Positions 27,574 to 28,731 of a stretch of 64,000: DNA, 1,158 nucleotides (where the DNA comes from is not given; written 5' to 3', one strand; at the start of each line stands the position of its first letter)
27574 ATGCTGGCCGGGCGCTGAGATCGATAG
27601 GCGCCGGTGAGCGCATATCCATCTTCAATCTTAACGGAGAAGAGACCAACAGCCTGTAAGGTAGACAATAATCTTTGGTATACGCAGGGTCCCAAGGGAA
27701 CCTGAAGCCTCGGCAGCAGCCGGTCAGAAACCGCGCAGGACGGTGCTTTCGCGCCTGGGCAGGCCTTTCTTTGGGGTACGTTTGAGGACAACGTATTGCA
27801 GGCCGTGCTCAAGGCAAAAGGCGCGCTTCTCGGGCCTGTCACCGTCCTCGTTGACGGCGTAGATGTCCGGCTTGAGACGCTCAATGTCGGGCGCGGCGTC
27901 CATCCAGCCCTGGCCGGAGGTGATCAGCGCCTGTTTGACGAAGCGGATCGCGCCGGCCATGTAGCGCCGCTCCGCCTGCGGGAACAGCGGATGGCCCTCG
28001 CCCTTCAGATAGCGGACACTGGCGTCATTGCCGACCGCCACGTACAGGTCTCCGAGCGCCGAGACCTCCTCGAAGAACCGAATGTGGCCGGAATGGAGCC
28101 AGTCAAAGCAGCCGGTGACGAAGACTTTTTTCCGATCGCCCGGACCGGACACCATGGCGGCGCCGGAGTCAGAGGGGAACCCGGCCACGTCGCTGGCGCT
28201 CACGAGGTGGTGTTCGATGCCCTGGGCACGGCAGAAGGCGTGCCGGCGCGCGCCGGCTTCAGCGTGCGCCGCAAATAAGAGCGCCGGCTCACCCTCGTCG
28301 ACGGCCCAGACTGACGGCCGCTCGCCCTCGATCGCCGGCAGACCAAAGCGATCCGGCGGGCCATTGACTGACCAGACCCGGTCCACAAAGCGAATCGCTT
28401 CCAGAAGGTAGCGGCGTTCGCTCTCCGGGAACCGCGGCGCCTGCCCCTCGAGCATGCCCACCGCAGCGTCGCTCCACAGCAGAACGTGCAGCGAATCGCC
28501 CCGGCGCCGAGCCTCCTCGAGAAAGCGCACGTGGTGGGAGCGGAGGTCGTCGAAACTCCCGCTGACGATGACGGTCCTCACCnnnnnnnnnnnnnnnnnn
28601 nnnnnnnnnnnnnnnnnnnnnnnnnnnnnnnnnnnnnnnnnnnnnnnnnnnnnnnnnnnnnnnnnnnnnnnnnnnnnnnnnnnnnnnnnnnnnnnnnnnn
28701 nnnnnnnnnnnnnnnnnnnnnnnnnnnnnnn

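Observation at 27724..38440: Candidate L-fucose/L-galactose nucleotide-sugar salvage locus: GME-like epimerase, GHMP kinase and tandem cytidylyltransferase operon with LacI, GH29 and a CUT2 importer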

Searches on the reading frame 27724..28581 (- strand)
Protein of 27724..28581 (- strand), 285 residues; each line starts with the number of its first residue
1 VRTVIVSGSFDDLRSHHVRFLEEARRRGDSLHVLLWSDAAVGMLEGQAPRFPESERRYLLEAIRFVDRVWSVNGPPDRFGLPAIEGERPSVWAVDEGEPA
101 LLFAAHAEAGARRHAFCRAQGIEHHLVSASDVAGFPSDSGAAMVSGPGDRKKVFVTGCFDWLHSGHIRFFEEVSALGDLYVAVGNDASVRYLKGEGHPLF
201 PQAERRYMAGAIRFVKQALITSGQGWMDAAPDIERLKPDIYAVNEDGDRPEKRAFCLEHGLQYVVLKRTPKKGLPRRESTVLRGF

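Call 3: search_protein_families(library=pfam, proteins=[window:27724-28581:-], max_evalue=0.01)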
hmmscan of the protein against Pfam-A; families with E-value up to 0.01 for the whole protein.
window:27724-28581:- (285 aa): 1 family
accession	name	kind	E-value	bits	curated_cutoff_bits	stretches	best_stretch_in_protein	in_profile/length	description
PF01467.32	CTP_transf_like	-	1.1e-16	61.7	21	2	155-246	2-89/133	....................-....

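Call 4: search_protein_families(library=ncbifam, proteins=[window:27724-28581:-], max_evalue=0.01)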
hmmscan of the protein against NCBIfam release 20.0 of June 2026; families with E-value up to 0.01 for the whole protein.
window:27724-28581:- (285 aa): 7 families
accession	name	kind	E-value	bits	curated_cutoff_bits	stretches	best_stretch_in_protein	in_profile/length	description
TIGR02199.1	rfaE_dom_II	equivalog_domain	3.3e-28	98.3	181.5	2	150-242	11-101/144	D-glycero-beta-D-manno-heptose 1-phosphate adenylyltransferase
NF008454.0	PRK11316.1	equivalog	1e-22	80.4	521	2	151-216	341-407/475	bifunctional D-glycero-beta-D-manno-heptose-7-phosphate kinase/D-glycero-beta-D-manno-heptose 1-phosphate adenylyltransferase HldE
TIGR00125.1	cyt_tran_rel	domain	4.2e-20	71.7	27.7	2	153-216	2-63/65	adenylyltransferase/cytidyltransferase family protein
TIGR01518.1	g3p_cytidyltrns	equivalog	7.2e-18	64.9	165.4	2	4-69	1-65/125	glycerol-3-phosphate cytidylyltransferase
NF001985.0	PRK00777.1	subfamily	6.7e-11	42.5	104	1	151-205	5-58/157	pantetheine-phosphate adenylyltransferase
NF041124.1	CoaD_Thcocales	equivalog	0.00043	20.2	290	0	151-190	5-45/156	phosphopantetheine adenylyltransferase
TIGR01510.1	coaD_prev_kdtB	equivalog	0.002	18.2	103.3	0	155-188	4-38/155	pantetheine-phosphate adenylyltransferase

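Call 7: search_solved_structures(query=window:27724-28581:-, max_evalue=0.01, show_alignments=2)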
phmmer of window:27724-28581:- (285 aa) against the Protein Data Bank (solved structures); distinct sequences matched with E-value up to 0.01: 6.
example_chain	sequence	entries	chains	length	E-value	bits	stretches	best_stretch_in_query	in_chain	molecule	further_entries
3elb_A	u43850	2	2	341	6.9e-16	61.5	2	151-219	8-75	Ethanolamine-phosphate cytidylyltransferase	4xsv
5x9q_A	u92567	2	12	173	3.1e-08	36.4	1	151-246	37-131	Putative cytidylyltransferase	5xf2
3glv_A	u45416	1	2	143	2.6e-07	33.3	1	152-247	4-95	Lipopolysaccharide core biosynthesis protein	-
2b7l_A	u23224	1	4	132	3.1e-07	33.1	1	151-269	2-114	glycerol-3-phosphate cytidylyltransferase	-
1coz_A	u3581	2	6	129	6.4e-06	28.8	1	151-248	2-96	PROTEIN (GLYCEROL-3-PHOSPHATE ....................) | glycerol-3-phosphate cytidylyltransferase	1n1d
5x3d_A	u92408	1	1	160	0.00095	21.6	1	148-246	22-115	Phosphoenolpyruvate phosphomutase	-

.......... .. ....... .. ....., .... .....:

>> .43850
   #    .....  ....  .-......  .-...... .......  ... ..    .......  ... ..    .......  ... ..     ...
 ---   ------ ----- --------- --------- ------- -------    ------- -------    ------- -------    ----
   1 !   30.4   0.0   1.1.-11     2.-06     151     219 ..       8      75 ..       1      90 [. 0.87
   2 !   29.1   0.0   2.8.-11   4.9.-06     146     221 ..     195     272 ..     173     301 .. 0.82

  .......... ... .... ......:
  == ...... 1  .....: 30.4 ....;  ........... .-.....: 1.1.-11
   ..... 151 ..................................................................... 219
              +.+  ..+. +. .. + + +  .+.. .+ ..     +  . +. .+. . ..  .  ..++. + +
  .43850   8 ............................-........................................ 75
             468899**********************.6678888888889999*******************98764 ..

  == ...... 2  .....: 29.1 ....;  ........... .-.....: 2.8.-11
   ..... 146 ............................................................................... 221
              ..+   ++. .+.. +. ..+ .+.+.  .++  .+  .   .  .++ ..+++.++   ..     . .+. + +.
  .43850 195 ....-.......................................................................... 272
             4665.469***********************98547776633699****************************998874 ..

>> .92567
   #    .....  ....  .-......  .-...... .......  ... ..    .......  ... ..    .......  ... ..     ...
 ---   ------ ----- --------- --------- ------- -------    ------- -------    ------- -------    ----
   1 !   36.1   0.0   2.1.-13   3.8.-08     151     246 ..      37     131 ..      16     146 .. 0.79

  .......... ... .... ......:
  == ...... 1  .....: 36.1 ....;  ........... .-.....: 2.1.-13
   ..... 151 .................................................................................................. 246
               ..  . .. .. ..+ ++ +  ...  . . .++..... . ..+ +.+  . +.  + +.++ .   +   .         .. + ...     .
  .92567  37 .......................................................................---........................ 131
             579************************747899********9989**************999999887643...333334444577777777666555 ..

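Call 36: find_homologous_proteins(query=window:27724-28581:-, max_evalue=0.00001)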
Query window:27724-28581:- (285 aa): 5973 proteins with E <= 0.00001 among 8000 candidates; the best 120 are listed.
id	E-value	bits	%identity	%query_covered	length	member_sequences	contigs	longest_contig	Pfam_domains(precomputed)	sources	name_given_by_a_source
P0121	3.2e-191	652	100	100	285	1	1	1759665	PF01467.33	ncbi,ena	-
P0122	3.8e-145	501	79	100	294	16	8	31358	PF01467.33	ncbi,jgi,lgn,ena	-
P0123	4.8e-145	500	78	100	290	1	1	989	PF01467.33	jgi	jgi:cytidyltransferase-like protein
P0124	2.5e-143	495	76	100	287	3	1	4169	PF01467.33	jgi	jgi:cytidyltransferase-like protein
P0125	1.9e-130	452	72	100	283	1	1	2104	PF01467.33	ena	-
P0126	3.1e-128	445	69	100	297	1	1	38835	PF01467.33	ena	-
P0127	5.7e-114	398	65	100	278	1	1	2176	PF01467.33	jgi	jgi:cytidyltransferase-like protein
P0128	2.8e-109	383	62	100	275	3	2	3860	PF01467.33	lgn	-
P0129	5.2e-108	379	61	100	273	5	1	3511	PF01467.33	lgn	-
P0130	8.3e-108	378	63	100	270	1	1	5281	PF01467.33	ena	-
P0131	1.7e-107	377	59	100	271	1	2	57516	PF01467.33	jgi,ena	jgi:cytidyltransferase-like protein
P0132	2.5e-107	376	60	99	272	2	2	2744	PF01467.33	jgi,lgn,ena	-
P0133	3.3e-107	376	62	100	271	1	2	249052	PF01467.33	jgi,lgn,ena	jgi:cytidyltransferase-like protein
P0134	4.3e-107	376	60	100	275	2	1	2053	PF01467.33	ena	-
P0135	4.3e-107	376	61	100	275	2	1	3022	PF01467.33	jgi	jgi:cytidyltransferase-like protein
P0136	6.4e-107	375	62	100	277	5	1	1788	PF01467.33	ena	-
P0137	1.9e-106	374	61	100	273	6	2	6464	PF01467.33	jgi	jgi:cytidyltransferase-like protein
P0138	2.6e-106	373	61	100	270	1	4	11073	PF01467.33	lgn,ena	-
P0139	5.0e-106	372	60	100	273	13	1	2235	PF01467.33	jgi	jgi:cytidyltransferase-like protein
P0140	5.6e-106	372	60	100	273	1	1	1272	PF01467.33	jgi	-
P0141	6.6e-106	372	60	100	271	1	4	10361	PF01467.33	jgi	jgi:cytidyltransferase-like protein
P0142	8.0e-106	372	61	100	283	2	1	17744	PF01467.33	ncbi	-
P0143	9.0e-106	371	60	100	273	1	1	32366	PF01467.33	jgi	-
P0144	1.6e-105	371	62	100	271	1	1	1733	PF01467.33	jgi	jgi:cytidyltransferase-like protein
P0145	2.7e-105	370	59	99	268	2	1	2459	PF01467.33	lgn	-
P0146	3.8e-105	369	61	99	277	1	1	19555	PF01467.33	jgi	-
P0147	4.1e-105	369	61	100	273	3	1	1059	PF01467.33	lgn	-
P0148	4.2e-105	369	60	99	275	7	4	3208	PF01467.33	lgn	-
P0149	7.6e-105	368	58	100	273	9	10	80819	PF01467.33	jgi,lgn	jgi:cytidyltransferase-like protein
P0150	9.5e-105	368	59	100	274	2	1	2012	PF01467.33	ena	-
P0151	1.1e-104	368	59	100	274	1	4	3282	PF01467.33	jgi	jgi:cytidyltransferase-like protein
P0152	1.7e-104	367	59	100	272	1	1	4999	PF01467.33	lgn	-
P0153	1.7e-104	367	60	100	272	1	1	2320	PF01467.33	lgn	-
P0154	1.8e-104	367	62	100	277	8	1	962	PF01467.33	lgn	-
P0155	2.2e-104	367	61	100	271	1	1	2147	PF01467.33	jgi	jgi:cytidyltransferase-like protein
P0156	2.6e-104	367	60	99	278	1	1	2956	PF01467.33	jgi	jgi:cytidyltransferase-like protein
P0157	4.3e-104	366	58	100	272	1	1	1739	PF01467.33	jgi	jgi:cytidyltransferase-like protein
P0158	5.5e-104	365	59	100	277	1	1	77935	PF01467.33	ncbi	-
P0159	6.0e-104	365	60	100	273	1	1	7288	PF01467.33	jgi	jgi:cytidyltransferase-like protein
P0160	6.8e-104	365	60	100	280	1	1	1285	PF01467.33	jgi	jgi:cytidyltransferase-like protein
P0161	6.9e-104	365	59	100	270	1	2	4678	PF01467.33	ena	-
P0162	1.1e-103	365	60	100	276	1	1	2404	PF01467.33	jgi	jgi:cytidyltransferase-like protein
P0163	1.1e-103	365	57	100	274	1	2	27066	PF01467.33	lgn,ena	-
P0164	1.2e-103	364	59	100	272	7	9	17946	PF01467.33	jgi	jgi:cytidyltransferase-like protein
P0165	1.3e-103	364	59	100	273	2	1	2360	PF01467.33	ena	-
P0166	1.3e-103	364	61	100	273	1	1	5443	PF01467.33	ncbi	-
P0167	1.4e-103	364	59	100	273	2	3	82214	PF01467.33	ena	-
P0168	1.7e-103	364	58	100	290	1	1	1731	PF01467.33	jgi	jgi:cytidyltransferase-like protein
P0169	1.7e-103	364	60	98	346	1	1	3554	PF01467.33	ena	-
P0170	1.8e-103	364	59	100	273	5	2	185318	PF01467.33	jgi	jgi:cytidyltransferase-like protein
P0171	1.9e-103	364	59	100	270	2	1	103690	PF01467.33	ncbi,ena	-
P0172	2.2e-103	364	60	100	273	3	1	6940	PF01467.33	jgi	jgi:cytidyltransferase-like protein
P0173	2.2e-103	364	61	100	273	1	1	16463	PF01467.33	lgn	-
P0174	2.3e-103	363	62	100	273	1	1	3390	PF01467.33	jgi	jgi:cytidyltransferase-like protein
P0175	2.5e-103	363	59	99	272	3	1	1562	PF01467.33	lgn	-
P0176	2.5e-103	363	58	100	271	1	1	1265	PF01467.33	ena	-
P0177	2.7e-103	363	62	100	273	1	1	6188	PF01467.33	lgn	-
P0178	2.7e-103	363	59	100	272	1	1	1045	PF01467.33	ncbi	-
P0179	2.8e-103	363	59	100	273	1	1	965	PF01467.33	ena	-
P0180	3.5e-103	363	62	100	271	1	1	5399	PF01467.33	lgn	-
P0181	4.7e-103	362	59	100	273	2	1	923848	PF01467.33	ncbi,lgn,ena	-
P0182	5.5e-103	362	59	99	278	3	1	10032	PF01467.33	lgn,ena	-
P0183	5.6e-103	362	60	99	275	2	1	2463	PF01467.33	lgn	-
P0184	6.1e-103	362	59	100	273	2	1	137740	PF01467.33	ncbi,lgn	-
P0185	6.3e-103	362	60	99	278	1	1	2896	PF01467.33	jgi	jgi:cytidyltransferase-like protein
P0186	8.3e-103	362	59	100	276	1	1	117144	PF01467.33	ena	-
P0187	9.1e-103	361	58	100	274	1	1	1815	PF01467.33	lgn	-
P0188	9.2e-103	361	59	100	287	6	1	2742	PF01467.33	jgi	jgi:cytidyltransferase-like protein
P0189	9.6e-103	361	58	100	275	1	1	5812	PF01467.33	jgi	jgi:cytidyltransferase-like protein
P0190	1.1e-102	361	59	100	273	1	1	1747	PF01467.33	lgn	-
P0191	1.1e-102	361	60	99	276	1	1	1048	PF01467.33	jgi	jgi:cytidyltransferase-like protein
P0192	1.1e-102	361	59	100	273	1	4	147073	PF01467.33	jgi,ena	jgi:cytidyltransferase-like protein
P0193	1.2e-102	361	60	100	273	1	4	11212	PF01467.33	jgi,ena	jgi:cytidyltransferase-like protein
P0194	1.6e-102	361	60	100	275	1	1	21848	PF01467.33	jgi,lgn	-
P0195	2.9e-102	360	59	100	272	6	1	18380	PF01467.33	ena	-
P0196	3.0e-102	360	59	100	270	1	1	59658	PF01467.33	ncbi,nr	ncbi:MAG: adenylyltransferase/cytidyltransferase family protein [Anaerolineae bacterium]|nr:adenylyl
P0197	3.0e-102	360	59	100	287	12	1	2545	PF01467.33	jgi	jgi:cytidyltransferase-like protein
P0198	3.1e-102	360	58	100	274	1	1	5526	PF01467.33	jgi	-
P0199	3.2e-102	360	59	100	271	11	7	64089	PF01467.33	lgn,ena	-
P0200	3.4e-102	360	61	100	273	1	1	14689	PF01467.33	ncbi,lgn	-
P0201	3.4e-102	360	59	100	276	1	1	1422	PF01467.33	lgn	-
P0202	3.6e-102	360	60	100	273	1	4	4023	PF01467.33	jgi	jgi:cytidyltransferase-like protein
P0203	4.0e-102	359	58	100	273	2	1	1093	PF01467.33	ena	-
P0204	4.0e-102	359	60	100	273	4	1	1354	PF01467.33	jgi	jgi:cytidyltransferase-like protein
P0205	4.1e-102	359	59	100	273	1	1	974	PF01467.33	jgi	jgi:cytidyltransferase-like protein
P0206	4.6e-102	359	59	99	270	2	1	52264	PF01467.33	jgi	jgi:cytidyltransferase-like protein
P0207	5.0e-102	359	59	100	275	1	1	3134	PF01467.33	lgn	-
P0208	5.4e-102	359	60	99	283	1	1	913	PF01467.33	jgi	jgi:cytidyltransferase-like protein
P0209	5.6e-102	359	59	100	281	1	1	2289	PF01467.33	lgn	-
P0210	5.6e-102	359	58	100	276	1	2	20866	PF01467.33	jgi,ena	jgi:cytidyltransferase-like protein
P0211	6.0e-102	359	59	100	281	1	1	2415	PF01467.33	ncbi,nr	ncbi:MAG TPA: adenylyltransferase/cytidyltransferase family protein [Anaerolineae bacterium]|nr:aden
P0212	6.0e-102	359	60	100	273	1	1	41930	PF01467.33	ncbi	-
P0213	6.5e-102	359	59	100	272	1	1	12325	PF01467.33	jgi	jgi:cytidyltransferase-like protein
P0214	7.6e-102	358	59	100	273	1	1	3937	PF01467.33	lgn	-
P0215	7.6e-102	358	58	100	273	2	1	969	PF01467.33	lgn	-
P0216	7.6e-102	358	57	100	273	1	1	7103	PF01467.33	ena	-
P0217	8.0e-102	358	59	99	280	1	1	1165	PF01467.33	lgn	-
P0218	8.3e-102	358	59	100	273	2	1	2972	PF01467.33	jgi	-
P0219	8.8e-102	358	59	98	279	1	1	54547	PF01467.33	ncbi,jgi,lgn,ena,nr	ncbi:MAG TPA: adenylyltransferase/cytidyltransferase family protein [Verrucomicrobiae bacterium]|nr:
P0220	9.0e-102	358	58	100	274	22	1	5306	PF01467.33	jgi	jgi:cytidyltransferase-like protein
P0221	9.0e-102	358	57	100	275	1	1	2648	PF01467.33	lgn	-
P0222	9.3e-102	358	58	100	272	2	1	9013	PF01467.33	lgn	-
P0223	9.4e-102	358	59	100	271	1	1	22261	PF01467.33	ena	-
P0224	9.9e-102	358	58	100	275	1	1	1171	PF01467.33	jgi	jgi:cytidyltransferase-like protein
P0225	1.0e-101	358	61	100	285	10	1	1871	PF01467.33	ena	-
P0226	1.0e-101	358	59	100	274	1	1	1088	PF01467.33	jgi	jgi:cytidyltransferase-like protein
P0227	1.2e-101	358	58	100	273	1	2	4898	PF01467.33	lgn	-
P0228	1.2e-101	358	61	100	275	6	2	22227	PF01467.33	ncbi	-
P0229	1.2e-101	358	59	100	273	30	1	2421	PF01467.33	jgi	-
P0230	1.2e-101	358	59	100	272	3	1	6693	PF01467.33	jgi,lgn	jgi:cytidyltransferase-like protein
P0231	1.2e-101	358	54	100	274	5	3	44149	PF01467.33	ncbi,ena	-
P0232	1.3e-101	358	61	100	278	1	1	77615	PF01467.33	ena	-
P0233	1.4e-101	358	59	100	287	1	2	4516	PF01467.33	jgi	jgi:cytidyltransferase-like protein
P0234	1.4e-101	358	58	100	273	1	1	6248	PF01467.33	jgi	jgi:cytidyltransferase-like protein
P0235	1.4e-101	358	57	100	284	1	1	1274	PF01467.33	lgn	-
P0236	1.4e-101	358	57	100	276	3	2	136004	PF01467.33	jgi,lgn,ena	-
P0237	1.4e-101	358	59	99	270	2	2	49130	PF01467.33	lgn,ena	-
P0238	1.5e-101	357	57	100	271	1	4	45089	PF01467.33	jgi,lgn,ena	jgi:cytidyltransferase-like protein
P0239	1.6e-101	357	59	100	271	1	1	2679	PF01467.33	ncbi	-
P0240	1.7e-101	357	57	100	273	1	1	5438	PF01467.33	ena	-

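Call 65: predict_structure(alignment_id=A4)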
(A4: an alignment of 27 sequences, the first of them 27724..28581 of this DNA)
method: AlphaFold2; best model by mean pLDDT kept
length: 285 residues; sequences in the alignment: 27
mean_pLDDT: 88.6   pTM: 0.87
mean pLDDT of the five models: 88.6, 88.4, 88.2, 87.4, 87.1
residues with pLDDT >= 90: 197; 70-90: 57; 50-70: 27; < 50: 4
segments of 3 or more residues with pLDDT < 50: 142-144
pLDDT, mean of each block of 10 residues (from residue 1): 95 94 98 95 90 95 97 80 91 86 68 94 95 80 62 93 92 97 92 83 95 96 82 94 94 95 92 74 51
secondary structure, 60 per line:
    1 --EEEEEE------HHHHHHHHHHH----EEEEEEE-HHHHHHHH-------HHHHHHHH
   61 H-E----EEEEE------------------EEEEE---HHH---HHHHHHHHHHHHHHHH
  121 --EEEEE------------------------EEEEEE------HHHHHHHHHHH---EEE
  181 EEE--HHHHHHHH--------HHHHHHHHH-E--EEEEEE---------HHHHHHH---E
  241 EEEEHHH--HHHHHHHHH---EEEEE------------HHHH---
elements in order: E3-8 H15-25 E30-36 H38-45 H53-61 E68-72 E91-95 H105-120 E123-127 E152-157 H164-174 E178-183 H186-193 H202-210 E215-220 H230-236 E240-244 H250-258 E262-266 H279-282
